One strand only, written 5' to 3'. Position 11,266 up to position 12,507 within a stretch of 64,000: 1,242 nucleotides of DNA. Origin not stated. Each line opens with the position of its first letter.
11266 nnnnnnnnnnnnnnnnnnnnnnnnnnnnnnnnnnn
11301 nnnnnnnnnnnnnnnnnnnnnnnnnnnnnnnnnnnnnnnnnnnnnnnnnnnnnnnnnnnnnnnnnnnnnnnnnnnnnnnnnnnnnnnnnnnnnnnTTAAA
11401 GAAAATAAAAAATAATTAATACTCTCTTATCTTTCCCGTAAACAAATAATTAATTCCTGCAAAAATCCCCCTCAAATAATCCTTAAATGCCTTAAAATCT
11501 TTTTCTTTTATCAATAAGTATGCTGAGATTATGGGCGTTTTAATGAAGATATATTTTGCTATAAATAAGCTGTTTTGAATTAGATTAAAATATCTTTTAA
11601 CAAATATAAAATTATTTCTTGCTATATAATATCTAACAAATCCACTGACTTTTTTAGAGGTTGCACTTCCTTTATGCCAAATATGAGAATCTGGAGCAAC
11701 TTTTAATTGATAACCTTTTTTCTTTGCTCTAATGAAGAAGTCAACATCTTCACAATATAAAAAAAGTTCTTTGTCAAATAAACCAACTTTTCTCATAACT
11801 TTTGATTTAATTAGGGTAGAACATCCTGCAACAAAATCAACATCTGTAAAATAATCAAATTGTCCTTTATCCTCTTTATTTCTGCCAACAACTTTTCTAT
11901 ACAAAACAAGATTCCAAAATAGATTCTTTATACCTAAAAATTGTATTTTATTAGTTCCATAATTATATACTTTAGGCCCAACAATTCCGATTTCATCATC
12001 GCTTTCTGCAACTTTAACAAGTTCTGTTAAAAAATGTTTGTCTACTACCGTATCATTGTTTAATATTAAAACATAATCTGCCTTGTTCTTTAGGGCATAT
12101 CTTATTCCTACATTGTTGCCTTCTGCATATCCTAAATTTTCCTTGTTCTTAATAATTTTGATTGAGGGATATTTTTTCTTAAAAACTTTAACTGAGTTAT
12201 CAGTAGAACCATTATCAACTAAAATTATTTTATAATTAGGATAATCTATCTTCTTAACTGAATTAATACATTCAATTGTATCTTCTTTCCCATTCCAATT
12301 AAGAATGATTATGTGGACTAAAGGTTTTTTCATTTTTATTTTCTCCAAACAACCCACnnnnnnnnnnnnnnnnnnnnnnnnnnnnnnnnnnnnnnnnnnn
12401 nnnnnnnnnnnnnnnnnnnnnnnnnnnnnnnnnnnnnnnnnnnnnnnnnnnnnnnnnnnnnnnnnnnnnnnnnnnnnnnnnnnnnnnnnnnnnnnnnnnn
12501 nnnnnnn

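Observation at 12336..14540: Exosortase/archaeosortase-type domain fused in-frame to a Wzx-type polysaccharide flippase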

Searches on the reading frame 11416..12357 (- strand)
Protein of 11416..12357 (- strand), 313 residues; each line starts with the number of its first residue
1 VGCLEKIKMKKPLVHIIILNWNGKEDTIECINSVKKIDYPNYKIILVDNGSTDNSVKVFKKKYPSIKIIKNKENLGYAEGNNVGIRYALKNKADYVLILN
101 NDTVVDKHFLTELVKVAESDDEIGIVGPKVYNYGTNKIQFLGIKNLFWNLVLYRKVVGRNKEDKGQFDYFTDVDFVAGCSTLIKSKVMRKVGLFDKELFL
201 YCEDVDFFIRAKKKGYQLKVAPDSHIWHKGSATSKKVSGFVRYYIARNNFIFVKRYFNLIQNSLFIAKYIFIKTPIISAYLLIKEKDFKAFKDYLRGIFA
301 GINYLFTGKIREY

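Call 3: search_protein_families(library=pfam, proteins=[window:11416-12357:-], max_evalue=1)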
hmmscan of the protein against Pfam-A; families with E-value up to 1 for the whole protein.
window:11416-12357:- (313 aa): 8 families
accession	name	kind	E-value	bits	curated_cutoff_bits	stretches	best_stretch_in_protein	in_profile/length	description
PF00535.33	Glycos_transf_2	-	1.3e-24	87.5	23.3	1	16-190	2-166/168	Glycosyl transferase family 2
PF13641.12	Glyco_tranf_2_3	-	4.9e-18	66.4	27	1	14-234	3-217/230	Glycosyltransferase like family 2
PF13632.12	Glyco_trans_2_3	-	7.5e-12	45.9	27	1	95-271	1-165/198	Glycosyl transferase family group 2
PF13712.12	Glyco_tranf_2_5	-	0.00015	22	27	1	66-229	30-190/210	Glycosyltransferase like family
PF13506.12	Glyco_transf_21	-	0.0007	19.5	21.7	1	86-235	24-160/174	Glycosyl transferase family 21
PF13704.12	Glyco_tranf_2_4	-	0.035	15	27.5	1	43-104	21-83/98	Glycosyl transferase family 2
PF00483.29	NTP_transferase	-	0.13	12.3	21.2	1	64-123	73-131/245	Nucleotidyl transferase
PF17630.7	DUF5511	-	0.29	11.8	27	1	246-297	2-48/69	Family of unknown function (DUF5511)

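Call 4: search_protein_families(library=ncbifam, proteins=[window:11416-12357:-], max_evalue=1)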
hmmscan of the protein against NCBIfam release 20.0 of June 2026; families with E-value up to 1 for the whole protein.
window:11416-12357:- (313 aa): 26 families (the best 25 are shown)
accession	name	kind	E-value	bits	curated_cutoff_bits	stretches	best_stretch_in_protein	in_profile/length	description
TIGR01556.1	rhamnosyltran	subfamily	2.1e-29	102.6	200.55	1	33-297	13-277/281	rhamnosyltransferase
TIGR03937.1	PgaC_IcaA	equivalog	2.2e-20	73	422.3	1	10-227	43-249/407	poly-beta-1,6-N-acetyl-D-glucosamine synthase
TIGR03965.1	mycofact_glyco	equivalog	2.6e-15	56.2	280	1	12-229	74-281/467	mycofactocin biosynthesis glycosyltransferase MftF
NF050113.1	gal_furan_GlfT1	equivalog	5.5e-15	55.4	330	1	19-299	6-281/290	galactofuranosyltransferase GlfT1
NF007482.0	PRK10073.1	equivalog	2.6e-14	53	423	1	10-121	4-114/334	glycosyltransferase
NF041875.1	EPS_EpsD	equivalog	1.8e-13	50.6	370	1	27-234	14-212/325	exopolysaccharide biosynthesis glycosyltransferase EpsD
NF038299.1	EPS_HpsN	equivalog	1.3e-10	40.8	425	2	12-132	1-121/317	hormogonium polysaccharide biosynthesis glycosyltransferase HpsN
TIGR03111.1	glyc2_xrt_Gpos1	hypoth_equivalog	1.4e-10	40.6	363.95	1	7-127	44-166/439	TIGR03111 family XrtG-associated glycosyltransferase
NF041394.1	GtaseAglG_Halo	equivalog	6.5e-10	38.8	440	1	25-150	16-139/304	glucosyl-dolichyl phosphate glucuronosyltransferase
TIGR04283.1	glyco_like_mftF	equivalog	1.3e-09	37.9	182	1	16-122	3-103/221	TIGR04283 family arsenosugar biosynthesis glycosyltransferase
NF047683.1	TeichurnBiosyTuaG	equivalog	2.4e-09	37.2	400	1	9-111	3-105/252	teichuronic acid biosynthesis protein TuaG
NF038302.1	EPS_HpsE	equivalog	1.1e-07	31.1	300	1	16-131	5-125/307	hormogonium polysaccharide biosynthesis glycosyltransferase HpsE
NF053739.1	GlytfEpsEBac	equivalog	3.1e-07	29.7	450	1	12-130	1-120/265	glycosyltransferase EpsE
TIGR04017.1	WcaA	equivalog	3.6e-07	30.1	495.75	1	10-102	3-95/279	colanic acid biosynthesis glycosyltransferase WcaA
NF007453.0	PRK10018.1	equivalog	3.8e-07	30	382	1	9-102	3-96/280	colanic acid biosynthesis glycosyltransferase WcaA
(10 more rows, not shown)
